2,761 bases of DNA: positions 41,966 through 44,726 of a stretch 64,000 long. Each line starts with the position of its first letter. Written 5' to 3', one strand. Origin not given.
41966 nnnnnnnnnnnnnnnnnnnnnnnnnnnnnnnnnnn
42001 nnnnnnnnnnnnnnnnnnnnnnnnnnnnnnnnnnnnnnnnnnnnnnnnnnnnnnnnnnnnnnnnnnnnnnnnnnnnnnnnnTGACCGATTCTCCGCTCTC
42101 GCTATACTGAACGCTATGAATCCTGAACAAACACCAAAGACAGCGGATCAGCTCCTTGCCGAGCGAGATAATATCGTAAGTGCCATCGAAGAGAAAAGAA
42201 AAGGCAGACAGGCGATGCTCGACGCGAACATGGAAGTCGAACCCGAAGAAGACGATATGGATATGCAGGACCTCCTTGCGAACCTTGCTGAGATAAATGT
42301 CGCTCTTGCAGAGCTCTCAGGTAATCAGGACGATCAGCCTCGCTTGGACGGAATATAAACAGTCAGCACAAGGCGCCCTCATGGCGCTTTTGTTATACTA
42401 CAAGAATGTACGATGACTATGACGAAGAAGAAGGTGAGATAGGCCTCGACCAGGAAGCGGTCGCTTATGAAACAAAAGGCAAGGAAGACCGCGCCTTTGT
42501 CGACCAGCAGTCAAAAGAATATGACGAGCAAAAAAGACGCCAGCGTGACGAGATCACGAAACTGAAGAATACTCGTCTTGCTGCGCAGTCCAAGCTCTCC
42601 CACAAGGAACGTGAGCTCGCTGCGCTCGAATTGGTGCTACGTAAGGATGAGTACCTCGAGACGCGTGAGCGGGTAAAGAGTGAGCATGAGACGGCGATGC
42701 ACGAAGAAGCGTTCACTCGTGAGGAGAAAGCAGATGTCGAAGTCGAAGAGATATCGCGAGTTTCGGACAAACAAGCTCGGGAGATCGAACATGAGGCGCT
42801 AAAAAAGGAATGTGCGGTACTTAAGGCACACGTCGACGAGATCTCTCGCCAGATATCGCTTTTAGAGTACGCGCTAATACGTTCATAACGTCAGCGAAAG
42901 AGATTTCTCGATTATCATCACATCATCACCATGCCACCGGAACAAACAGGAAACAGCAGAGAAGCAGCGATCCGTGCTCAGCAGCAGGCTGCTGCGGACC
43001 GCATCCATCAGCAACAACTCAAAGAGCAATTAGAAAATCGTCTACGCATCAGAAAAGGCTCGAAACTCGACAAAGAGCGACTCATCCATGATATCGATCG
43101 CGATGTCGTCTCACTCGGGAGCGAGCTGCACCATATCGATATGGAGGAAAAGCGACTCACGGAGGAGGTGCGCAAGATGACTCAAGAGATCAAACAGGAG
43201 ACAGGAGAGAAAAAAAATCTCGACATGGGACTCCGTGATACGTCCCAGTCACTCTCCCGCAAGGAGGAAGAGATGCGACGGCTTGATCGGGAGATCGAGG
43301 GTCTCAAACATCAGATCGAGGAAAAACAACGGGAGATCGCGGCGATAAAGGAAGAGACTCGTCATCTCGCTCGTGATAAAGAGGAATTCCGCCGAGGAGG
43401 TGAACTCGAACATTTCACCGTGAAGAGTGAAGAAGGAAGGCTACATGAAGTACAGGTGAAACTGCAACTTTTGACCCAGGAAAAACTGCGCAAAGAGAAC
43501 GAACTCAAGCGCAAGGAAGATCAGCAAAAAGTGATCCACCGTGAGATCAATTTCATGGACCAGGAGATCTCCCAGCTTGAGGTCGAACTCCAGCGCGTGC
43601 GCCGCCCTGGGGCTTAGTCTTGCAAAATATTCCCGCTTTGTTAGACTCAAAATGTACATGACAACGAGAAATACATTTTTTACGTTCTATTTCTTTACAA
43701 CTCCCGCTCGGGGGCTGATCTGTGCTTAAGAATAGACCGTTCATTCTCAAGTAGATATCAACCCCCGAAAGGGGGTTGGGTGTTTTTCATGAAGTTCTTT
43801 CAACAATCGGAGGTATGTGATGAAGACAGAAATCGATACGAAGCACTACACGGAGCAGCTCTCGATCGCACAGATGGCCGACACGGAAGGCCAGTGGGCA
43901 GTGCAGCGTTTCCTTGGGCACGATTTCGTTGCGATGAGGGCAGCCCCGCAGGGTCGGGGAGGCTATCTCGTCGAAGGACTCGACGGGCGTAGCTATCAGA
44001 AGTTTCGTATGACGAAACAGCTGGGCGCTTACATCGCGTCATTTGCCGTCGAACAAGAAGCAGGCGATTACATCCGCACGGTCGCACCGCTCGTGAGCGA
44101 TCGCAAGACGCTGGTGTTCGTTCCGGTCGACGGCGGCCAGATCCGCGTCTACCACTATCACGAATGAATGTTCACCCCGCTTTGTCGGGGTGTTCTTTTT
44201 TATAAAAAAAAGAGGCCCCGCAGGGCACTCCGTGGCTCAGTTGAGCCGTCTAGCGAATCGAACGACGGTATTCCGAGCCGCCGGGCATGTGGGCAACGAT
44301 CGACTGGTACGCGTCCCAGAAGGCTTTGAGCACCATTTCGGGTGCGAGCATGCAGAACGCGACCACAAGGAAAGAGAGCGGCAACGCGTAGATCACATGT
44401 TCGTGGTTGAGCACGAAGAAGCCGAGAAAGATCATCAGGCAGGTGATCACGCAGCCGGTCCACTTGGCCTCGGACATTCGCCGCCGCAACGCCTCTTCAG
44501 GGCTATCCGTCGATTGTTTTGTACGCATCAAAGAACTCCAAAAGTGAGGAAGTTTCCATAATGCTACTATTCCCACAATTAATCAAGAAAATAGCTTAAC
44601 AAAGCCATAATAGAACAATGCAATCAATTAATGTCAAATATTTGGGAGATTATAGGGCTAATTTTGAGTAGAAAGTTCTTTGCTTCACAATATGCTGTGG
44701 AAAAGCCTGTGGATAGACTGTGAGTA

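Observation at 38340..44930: str operon split: 6.6-kb insertion between fusA and tuf carrying two Ntn amidohydrolases and unknown genes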

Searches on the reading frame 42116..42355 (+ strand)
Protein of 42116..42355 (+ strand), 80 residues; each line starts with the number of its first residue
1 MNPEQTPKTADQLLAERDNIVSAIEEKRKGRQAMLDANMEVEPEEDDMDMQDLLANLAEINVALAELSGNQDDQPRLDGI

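Call 5: search_protein_families(library=pfam, proteins=[window:42116-42355:+], max_evalue=1)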
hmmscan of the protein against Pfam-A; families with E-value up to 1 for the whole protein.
window:42116-42355:+ (80 aa): 3 families
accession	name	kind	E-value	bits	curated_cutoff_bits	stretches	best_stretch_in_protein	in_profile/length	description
PF18593.6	CdiI_2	-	0.021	16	26.7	1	5-59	35-89/91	CdiI immunity protein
PF20570.3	DUF6779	-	0.065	14.3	28.1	1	22-71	46-94/108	Domain of unknown function (DUF6779)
PF00736.24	EF1_GNE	-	0.072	13.6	20.8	1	39-65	4-30/88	EF-1 guanine nucleotide exchange domain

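Call 6: search_protein_families(library=ncbifam, proteins=[window:42116-42355:+], max_evalue=1)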
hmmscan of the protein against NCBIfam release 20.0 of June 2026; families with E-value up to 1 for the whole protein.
window:42116-42355:+ (80 aa): 2 families
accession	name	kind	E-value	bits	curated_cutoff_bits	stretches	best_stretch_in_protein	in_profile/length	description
TIGR01434.1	glu_cys_ligase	equivalog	0.11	11.1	393.3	1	9-74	361-425/512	glutamate--cysteine ligase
NF004846.0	PRK06197.1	subfamily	0.12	11.6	268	1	9-70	32-92/306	oxidoreductase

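Call 66: search_protein_families(library=padloc, proteins=[window:42116-42355:+], max_evalue=0.01)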
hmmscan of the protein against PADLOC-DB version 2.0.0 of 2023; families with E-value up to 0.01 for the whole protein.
window:42116-42355:+ (80 aa): 0 families

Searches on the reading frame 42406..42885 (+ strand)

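Call 5: search_protein_families(library=pfam, proteins=[window:42406-42885:+], max_evalue=1)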
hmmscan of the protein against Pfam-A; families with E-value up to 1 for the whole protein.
window:42406-42885:+ (160 aa): 0 families

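Call 6: search_protein_families(library=ncbifam, proteins=[window:42406-42885:+], max_evalue=1)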
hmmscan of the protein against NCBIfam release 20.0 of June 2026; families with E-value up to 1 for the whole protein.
window:42406-42885:+ (160 aa): 3 families
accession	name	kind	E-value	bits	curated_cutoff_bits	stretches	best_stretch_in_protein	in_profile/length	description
NF002333.0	PRK01294.1-1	equivalog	0.038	13.6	450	1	12-92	170-242/345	lipase secretion chaperone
NF033930.1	pneumo_PspA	exception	0.56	8.8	850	1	28-156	106-228/659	pneumococcal surface protein A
TIGR03794.1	NHLM_micro_HlyD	equivalog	0.74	8.6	156.2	1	17-155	114-248/421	NHLP bacteriocin system secretion protein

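Call 66: search_protein_families(library=padloc, proteins=[window:42406-42885:+], max_evalue=0.01)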
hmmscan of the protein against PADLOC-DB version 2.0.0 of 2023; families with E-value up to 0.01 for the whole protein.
window:42406-42885:+ (160 aa): 0 families

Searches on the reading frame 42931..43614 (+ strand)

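Call 5: search_protein_families(library=pfam, proteins=[window:42931-43614:+], max_evalue=1)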
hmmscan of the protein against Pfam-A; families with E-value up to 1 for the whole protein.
window:42931-43614:+ (228 aa): 10 families
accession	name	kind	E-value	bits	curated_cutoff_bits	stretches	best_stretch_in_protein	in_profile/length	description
PF07888.16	CALCOCO1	-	0.003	17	36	2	21-116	100-195/496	Calcium binding and coiled-coil domain (CALCOCO1) like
PF11559.13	ADIP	-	0.0039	17.7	34.3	2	105-150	58-103/151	Afadin- and alpha -actinin-Binding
PF18035.6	Bap31_Bap29_C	-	0.013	16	30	1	121-148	2-29/52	Bap31/Bap29 cytoplasmic coiled-coil domain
PF23248.1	KH_PARP14_2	-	0.044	14.1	27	1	40-91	20-70/72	PARP14, second type I KH domain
PF17675.6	APG6_N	-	0.089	13.7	45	1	62-154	14-108/132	Apg6 coiled-coil region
PF20878.2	REST_helical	-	0.12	13.1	27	1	108-144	21-57/65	Helical region in REST corepressor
PF08614.16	ATG16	-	0.46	11.1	33.7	0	15-146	40-170/200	Autophagy protein 16 (ATG16)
PF14915.12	CCDC144C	-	0.58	9.1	35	1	87-224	3-140/534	CCDC144C protein coiled-coil region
PF07889.17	DUF1664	-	0.59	10.6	34.6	1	96-176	38-122/124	Protein of unknown function (DUF1664)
PF05377.16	FlaC_arch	-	0.67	10.8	27.8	1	112-145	6-39/55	Flagella accessory protein C (FlaC)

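Call 6: search_protein_families(library=ncbifam, proteins=[window:42931-43614:+], max_evalue=1)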
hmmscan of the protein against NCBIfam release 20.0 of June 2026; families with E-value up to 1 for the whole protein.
window:42931-43614:+ (228 aa): 7 families
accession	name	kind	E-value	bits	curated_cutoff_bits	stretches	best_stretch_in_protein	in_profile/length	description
TIGR04523.1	Mplasa_alph_rch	subfamily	1.7e-05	23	270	1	31-152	463-586/745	helix-rich protein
TIGR02168.1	SMC_prok_B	equivalog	4.6e-05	21.4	567.35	1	23-223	289-894/1181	chromosome segregation protein SMC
NF003034.1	PRK03918.1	equivalog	0.00023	19.3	700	1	28-222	231-423/878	DNA double-strand break repair ATPase Rad50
TIGR02169.1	SMC_prok_A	equivalog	0.00024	18.9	729.4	1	13-222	236-439/1165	chromosome segregation protein SMC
TIGR04211.1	SH3_and_anchor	equivalog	0.0016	18.1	65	1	64-162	66-167/198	TIGR04211 family SH3 domain-containing protein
NF045487.1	ASRP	equivalog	0.19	10.3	300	0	59-219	326-475/593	archaea-specific SMC-related protein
NF049847.1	FtsL_COG5462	equivalog_domain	0.21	11.3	50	1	113-148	23-58/85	cell division protein FtsL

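Call 66: search_protein_families(library=padloc, proteins=[window:42931-43614:+], max_evalue=0.01)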
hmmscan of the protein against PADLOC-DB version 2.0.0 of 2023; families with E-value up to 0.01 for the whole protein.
window:42931-43614:+ (228 aa): 3 families
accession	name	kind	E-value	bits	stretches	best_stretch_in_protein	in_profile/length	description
PDLC03865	LmuB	-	0.00051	16.4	1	48-220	540-675/1007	-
PDLC00580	JetC3|JetC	-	0.0044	13.3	1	16-142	285-411/1068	DUF3584 domain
PDLC00582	JetC3|JetC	-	0.0074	12.1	1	27-219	782-969/1472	DUF3584 domain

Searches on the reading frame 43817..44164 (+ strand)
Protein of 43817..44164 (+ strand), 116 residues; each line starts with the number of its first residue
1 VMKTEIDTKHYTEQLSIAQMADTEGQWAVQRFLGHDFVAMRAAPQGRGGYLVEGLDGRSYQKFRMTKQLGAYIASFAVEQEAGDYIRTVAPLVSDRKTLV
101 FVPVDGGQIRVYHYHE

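Call 5: search_protein_families(library=pfam, proteins=[window:43817-44164:+], max_evalue=1)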
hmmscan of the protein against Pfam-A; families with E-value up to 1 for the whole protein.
window:43817-44164:+ (116 aa): 0 families

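Call 6: search_protein_families(library=ncbifam, proteins=[window:43817-44164:+], max_evalue=1)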
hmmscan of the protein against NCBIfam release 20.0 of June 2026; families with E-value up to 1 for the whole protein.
window:43817-44164:+ (116 aa): 1 family
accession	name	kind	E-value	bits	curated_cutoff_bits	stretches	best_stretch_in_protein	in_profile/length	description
NF008373.0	PRK11171.1-2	equivalog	0.074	12.2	445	1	13-36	162-185/274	(S)-ureidoglycine aminohydrolase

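Call 66: search_protein_families(library=padloc, proteins=[window:43820-44164:+], max_evalue=0.01)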
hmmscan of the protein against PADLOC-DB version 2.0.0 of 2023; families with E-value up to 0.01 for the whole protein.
window:43820-44164:+ (115 aa): 0 families

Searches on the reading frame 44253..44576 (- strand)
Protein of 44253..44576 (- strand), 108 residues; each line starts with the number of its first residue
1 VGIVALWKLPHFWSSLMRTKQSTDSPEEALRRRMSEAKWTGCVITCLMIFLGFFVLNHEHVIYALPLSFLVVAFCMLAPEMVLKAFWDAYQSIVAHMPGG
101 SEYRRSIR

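Call 5: search_protein_families(library=pfam, proteins=[window:44253-44576:-], max_evalue=1)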
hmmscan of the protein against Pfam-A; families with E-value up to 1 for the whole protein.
window:44253-44576:- (108 aa): 0 families

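Call 6: search_protein_families(library=ncbifam, proteins=[window:44253-44576:-], max_evalue=1)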
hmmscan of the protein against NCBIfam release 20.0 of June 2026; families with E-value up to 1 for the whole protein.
window:44253-44576:- (108 aa): 1 family
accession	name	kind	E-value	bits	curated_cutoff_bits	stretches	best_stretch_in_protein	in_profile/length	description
NF003349.0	PRK04375.1-2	equivalog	0.47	9.6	246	0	2-81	189-273/318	heme o synthase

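Call 66: search_protein_families(library=padloc, proteins=[window:44253-44528:-], max_evalue=0.01)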
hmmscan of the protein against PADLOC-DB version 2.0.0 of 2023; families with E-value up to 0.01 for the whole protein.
window:44253-44528:- (92 aa): 0 families
